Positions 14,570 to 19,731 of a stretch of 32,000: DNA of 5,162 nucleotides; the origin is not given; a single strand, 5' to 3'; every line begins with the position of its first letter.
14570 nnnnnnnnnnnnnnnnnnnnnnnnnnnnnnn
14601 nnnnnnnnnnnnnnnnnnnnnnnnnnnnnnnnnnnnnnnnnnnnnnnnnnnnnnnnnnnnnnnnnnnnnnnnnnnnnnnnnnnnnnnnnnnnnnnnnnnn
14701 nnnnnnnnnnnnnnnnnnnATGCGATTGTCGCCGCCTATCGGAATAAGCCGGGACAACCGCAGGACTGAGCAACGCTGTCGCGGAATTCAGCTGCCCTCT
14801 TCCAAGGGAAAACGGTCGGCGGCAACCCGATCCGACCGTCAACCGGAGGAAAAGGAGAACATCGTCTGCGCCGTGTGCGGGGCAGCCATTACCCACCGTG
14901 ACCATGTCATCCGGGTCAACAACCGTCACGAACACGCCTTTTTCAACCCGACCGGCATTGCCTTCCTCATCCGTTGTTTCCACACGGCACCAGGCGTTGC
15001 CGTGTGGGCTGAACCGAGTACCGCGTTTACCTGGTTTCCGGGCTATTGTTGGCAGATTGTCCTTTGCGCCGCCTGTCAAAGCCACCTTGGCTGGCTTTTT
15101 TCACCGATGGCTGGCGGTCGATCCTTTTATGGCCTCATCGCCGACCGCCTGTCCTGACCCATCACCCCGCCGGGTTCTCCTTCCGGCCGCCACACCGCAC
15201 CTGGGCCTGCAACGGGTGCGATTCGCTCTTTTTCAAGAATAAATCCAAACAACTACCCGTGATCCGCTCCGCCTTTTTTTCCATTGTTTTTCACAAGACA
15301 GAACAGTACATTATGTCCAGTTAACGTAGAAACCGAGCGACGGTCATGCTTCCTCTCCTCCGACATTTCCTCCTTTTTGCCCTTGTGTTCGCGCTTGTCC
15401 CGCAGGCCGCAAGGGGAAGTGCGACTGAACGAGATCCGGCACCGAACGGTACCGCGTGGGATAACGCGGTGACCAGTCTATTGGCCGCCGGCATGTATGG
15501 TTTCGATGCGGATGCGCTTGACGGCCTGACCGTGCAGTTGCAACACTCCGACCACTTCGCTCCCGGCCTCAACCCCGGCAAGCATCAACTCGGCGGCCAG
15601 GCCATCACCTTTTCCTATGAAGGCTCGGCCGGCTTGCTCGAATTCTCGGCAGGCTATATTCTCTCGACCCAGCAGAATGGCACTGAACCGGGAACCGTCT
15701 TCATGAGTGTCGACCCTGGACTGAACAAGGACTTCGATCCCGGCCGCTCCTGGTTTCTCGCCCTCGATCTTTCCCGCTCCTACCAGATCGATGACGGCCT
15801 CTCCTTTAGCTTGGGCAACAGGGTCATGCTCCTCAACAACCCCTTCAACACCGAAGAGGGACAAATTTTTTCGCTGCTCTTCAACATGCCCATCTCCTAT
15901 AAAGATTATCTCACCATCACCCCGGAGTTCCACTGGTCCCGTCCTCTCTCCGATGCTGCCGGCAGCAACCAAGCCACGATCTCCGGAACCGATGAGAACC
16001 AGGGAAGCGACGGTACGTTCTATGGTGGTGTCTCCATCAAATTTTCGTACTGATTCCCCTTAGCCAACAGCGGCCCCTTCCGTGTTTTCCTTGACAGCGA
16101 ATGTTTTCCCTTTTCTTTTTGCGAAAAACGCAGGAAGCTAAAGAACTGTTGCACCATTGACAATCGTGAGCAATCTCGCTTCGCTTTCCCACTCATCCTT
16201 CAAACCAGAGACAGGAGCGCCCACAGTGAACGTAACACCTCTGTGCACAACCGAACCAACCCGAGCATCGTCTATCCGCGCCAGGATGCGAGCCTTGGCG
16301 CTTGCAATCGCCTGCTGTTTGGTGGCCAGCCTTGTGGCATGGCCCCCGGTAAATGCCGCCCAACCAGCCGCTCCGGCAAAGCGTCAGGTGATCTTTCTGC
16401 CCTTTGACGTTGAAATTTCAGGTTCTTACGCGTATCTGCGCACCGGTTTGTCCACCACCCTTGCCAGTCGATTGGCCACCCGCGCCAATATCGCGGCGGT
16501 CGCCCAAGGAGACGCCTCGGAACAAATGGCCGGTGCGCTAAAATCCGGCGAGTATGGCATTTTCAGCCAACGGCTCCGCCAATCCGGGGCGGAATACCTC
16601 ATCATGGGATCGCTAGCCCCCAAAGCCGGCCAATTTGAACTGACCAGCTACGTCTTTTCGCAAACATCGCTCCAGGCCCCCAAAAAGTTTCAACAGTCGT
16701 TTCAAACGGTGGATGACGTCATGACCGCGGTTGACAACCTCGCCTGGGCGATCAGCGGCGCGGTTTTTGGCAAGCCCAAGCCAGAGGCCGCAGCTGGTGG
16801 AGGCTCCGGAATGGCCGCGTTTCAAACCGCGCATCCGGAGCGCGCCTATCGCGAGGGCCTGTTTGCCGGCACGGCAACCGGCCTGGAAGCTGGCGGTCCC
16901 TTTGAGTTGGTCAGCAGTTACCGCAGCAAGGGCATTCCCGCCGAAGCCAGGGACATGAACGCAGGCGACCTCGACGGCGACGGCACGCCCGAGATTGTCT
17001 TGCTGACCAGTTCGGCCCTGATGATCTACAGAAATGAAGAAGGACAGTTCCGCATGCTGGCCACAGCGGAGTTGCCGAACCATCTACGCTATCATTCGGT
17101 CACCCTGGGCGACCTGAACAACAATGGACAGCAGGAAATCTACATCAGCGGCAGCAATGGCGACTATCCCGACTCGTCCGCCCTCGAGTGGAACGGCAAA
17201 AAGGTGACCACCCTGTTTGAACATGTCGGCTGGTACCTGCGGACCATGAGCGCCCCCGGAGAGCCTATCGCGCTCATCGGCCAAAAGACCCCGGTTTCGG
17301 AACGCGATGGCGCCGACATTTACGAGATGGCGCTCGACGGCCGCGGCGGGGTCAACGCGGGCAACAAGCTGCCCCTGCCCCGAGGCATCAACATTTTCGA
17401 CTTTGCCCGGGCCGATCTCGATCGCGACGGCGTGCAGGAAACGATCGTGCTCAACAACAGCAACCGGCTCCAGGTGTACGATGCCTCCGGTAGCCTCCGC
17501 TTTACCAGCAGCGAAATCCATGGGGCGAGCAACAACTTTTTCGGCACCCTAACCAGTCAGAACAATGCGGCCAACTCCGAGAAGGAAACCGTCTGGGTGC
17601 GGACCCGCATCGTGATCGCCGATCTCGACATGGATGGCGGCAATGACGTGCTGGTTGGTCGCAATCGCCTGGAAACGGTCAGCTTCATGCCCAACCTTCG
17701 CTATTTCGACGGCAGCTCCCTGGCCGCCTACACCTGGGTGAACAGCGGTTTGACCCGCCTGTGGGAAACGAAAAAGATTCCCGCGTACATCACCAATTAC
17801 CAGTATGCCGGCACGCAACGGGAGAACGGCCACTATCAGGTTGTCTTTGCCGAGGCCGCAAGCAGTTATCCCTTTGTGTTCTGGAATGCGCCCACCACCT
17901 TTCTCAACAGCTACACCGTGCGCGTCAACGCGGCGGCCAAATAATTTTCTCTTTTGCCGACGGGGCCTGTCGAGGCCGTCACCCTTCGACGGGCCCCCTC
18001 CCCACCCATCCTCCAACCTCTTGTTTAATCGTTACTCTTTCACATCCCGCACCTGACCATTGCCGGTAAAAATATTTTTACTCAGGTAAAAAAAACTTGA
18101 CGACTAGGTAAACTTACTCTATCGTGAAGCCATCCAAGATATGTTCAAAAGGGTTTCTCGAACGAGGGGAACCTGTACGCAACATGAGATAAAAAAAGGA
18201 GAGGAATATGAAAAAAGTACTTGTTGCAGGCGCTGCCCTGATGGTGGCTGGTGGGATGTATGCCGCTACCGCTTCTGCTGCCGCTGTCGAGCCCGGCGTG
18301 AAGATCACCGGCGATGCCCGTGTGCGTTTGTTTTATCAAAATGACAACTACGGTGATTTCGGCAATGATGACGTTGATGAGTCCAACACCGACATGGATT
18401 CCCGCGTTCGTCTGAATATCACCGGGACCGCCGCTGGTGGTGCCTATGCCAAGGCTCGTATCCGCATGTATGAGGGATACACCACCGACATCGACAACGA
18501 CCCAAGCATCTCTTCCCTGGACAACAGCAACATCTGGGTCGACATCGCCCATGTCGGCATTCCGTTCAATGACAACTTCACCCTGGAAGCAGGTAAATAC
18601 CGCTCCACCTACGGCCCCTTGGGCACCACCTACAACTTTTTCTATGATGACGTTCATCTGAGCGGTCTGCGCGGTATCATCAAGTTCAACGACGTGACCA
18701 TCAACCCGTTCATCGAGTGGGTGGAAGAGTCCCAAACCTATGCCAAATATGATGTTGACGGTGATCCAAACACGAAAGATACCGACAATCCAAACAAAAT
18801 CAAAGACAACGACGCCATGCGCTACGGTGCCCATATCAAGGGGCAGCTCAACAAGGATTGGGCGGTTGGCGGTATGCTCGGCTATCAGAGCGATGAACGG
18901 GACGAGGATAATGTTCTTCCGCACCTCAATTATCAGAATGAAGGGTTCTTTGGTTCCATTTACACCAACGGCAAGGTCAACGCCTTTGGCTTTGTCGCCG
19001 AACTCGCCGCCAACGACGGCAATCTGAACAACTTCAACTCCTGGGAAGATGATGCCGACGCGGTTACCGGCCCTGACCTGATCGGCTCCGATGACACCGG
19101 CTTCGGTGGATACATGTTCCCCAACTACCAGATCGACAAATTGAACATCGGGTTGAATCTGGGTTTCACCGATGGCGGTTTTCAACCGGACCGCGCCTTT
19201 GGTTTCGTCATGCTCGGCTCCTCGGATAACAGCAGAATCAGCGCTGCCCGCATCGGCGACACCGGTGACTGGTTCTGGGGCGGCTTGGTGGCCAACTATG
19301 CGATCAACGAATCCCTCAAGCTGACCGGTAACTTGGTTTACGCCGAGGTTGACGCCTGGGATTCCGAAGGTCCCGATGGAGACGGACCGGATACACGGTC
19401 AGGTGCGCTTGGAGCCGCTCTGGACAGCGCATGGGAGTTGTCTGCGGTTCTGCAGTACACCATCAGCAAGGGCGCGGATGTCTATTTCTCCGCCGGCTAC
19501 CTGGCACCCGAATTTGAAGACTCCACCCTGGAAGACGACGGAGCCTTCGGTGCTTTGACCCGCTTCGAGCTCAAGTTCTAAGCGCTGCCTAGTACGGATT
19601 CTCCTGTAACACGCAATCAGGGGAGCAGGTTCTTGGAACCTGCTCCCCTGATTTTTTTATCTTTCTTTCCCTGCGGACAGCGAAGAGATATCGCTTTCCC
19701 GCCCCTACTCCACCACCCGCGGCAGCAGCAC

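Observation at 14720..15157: Stand-alone bacterial cereblon-like (CULT) domain with an intact zinc site and tri-Trp ligand cage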

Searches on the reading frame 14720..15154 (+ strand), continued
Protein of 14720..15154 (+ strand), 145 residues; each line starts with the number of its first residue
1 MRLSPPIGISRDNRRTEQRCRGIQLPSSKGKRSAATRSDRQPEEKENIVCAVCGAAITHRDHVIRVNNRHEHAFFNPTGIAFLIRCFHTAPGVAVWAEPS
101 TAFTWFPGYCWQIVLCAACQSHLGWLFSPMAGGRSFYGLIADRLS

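Call 55: find_encoding_contigs(protein=P0002, flank=4000, max_places=2)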
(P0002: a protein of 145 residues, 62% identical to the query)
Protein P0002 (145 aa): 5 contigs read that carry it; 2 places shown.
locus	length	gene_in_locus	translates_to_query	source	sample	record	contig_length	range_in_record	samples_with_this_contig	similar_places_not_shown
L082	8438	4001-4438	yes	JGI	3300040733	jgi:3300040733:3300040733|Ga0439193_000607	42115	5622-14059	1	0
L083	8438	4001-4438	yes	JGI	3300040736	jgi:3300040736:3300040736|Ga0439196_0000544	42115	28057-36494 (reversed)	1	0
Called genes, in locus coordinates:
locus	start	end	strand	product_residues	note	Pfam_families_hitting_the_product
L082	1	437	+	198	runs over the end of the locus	PF01380:SIS (faint), PF13580:SIS_2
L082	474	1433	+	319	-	-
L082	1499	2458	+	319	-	PF01379:Porphobil_deam, PF03900:Porphobil_deamC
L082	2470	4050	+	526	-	PF00590:TP_methylase, PF02602:HEM4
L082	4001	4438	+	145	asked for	-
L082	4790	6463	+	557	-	PF01839:FG-GAP (faint), PF13517:FG-GAP_3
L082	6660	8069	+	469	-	PF13609:Porin_4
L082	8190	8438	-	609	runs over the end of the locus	PF00072:Response_reg, PF01590:GAF (weak), PF13185:GAF_2 (weak), PF00512:HisKA, PF02518:HATPase_c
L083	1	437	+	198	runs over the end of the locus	PF01380:SIS (faint), PF13580:SIS_2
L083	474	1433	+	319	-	-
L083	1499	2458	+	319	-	PF01379:Porphobil_deam, PF03900:Porphobil_deamC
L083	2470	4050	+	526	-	PF00590:TP_methylase, PF02602:HEM4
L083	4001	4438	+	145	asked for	-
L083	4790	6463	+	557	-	PF01839:FG-GAP (faint), PF13517:FG-GAP_3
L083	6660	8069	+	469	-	PF13609:Porin_4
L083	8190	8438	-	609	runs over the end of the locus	PF00072:Response_reg, PF01590:GAF (weak), PF13185:GAF_2 (weak), PF00512:HisKA, PF02518:HATPase_c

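Call 57: search_solved_structures(query=A1, max_evalue=10)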
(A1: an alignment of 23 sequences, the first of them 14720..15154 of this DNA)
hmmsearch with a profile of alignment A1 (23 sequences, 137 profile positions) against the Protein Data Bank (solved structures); distinct sequences matched with E-value up to 10: 55.
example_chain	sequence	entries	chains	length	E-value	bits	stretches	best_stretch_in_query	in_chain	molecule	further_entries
4v32_A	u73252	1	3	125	4.8e-36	127.1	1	39-136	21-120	CEREBLON ISOFORM 4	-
4v2y_A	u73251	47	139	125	5.4e-36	126.9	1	39-136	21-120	CEREBLON ISOFORM 4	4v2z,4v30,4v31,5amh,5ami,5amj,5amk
7shh_A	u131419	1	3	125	5.4e-36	126.9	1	39-136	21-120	Cereblon isoform 4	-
7ps9_A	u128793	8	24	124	5.4e-36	126.9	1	39-136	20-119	Cereblon isoform 4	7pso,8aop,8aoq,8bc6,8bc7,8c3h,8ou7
8ou9_A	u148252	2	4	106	1e-35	126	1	41-136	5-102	Cereblon isoform 4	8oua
8ou6_A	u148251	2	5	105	1.1e-35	125.9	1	41-136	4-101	Cereblon isoform 4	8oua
6r0q_A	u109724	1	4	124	2.6e-33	118.2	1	39-136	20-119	Cereblon isoform 4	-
9gjq_A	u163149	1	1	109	1.6e-32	115.7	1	40-136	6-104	Cereblon isoform 4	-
9dom_A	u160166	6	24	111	2e-19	73.3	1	39-134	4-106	Protein cereblon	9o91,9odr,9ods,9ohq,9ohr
8rq1_A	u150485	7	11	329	2.7e-19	72.8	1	37-135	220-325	Protein cereblon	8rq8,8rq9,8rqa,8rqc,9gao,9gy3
7bqu_A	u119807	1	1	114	3.5e-18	69.2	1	40-134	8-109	Protein cereblon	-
7bqv_A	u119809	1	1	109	4.4e-18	68.9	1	40-134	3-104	Protein cereblon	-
9cuo_A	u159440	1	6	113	4.4e-18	68.9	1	40-134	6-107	Protein cereblon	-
3wx1_A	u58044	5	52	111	8.9e-18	67.9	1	40-134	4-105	Protein cereblon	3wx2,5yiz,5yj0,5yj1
4tzc_C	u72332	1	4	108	9.9e-18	67.8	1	40-134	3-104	Protein cereblon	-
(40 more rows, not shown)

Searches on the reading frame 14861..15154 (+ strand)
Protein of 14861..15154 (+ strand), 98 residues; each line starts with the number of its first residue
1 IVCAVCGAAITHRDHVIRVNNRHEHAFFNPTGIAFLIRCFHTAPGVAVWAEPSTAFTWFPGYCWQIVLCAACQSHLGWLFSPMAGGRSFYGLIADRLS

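Call 3: search_protein_families(library=pfam, proteins=[window:14861-15154:+], max_evalue=10)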
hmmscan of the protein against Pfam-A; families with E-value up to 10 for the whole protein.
window:14861-15154:+ (98 aa): 3 families
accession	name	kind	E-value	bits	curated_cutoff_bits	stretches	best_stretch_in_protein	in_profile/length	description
PF03226.21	Yippee-Mis18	-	0.0012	19.4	26.6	1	2-81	4-73/108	Yippee zinc-binding/DNA-binding /Mis18, centromere assembly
PF13408.12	Zn_ribbon_recom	-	0.4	11.5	25.3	1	1-15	6-20/58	Recombinase zinc beta ribbon domain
PF00412.28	LIM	-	1.2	9.9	22.9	1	3-25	1-23/58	LIM domain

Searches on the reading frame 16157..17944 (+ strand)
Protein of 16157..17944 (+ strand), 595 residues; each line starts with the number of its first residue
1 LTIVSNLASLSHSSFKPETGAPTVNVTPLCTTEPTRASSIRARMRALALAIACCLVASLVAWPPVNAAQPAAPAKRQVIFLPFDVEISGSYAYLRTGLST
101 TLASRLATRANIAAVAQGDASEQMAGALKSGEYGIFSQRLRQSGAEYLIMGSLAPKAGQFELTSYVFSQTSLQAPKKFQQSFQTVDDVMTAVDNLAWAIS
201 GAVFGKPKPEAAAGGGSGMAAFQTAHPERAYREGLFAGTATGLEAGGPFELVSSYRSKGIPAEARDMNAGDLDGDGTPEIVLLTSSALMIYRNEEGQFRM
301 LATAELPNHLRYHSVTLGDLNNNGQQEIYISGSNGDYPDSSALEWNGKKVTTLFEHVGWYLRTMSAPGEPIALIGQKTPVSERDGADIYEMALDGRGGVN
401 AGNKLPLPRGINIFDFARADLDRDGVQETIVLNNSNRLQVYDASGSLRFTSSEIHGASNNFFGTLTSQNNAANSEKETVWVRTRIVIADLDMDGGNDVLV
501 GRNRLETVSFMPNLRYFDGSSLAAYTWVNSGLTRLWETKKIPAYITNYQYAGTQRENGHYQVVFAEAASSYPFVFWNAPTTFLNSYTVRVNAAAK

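Call 8: search_protein_families(library=pfam, proteins=[window:16157-17944:+], max_evalue=0.001)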
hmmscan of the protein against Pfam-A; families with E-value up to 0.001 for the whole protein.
window:16157-17944:+ (595 aa): 2 families
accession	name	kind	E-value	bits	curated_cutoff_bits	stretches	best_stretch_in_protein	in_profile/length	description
PF13517.12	FG-GAP_3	-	1.2e-17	64.7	26.9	1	271-330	1-61/61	FG-GAP-like repeat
PF01839.29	FG-GAP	-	1.5e-06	28.4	22.1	0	269-281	7-19/37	FG-GAP repeat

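Call 48: search_protein_families(library=ncbifam, proteins=[window:16157-17944:+], max_evalue=0.00001)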
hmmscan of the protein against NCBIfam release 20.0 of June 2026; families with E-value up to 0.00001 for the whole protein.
window:16157-17944:+ (595 aa): 0 families

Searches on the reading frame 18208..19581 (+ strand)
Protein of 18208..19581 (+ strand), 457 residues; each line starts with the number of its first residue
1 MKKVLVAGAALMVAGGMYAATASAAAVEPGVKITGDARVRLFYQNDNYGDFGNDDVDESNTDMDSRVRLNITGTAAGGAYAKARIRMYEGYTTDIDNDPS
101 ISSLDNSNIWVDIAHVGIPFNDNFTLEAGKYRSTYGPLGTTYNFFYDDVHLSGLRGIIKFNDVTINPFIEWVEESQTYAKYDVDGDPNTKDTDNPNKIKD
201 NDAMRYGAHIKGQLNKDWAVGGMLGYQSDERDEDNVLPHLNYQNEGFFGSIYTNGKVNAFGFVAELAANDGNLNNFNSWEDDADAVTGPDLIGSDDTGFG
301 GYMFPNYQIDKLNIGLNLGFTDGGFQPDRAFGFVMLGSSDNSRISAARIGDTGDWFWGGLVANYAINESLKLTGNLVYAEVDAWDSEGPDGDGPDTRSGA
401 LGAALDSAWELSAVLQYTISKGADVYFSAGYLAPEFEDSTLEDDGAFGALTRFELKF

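Call 8: search_protein_families(library=pfam, proteins=[window:18208-19581:+], max_evalue=0.001)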
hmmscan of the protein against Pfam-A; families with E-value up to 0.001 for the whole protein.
window:18208-19581:+ (457 aa): 1 family
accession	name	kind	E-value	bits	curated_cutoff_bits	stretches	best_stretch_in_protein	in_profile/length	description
PF13609.12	Porin_4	-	6.9e-09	36.4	27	1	19-381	6-307/310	Gram-negative porin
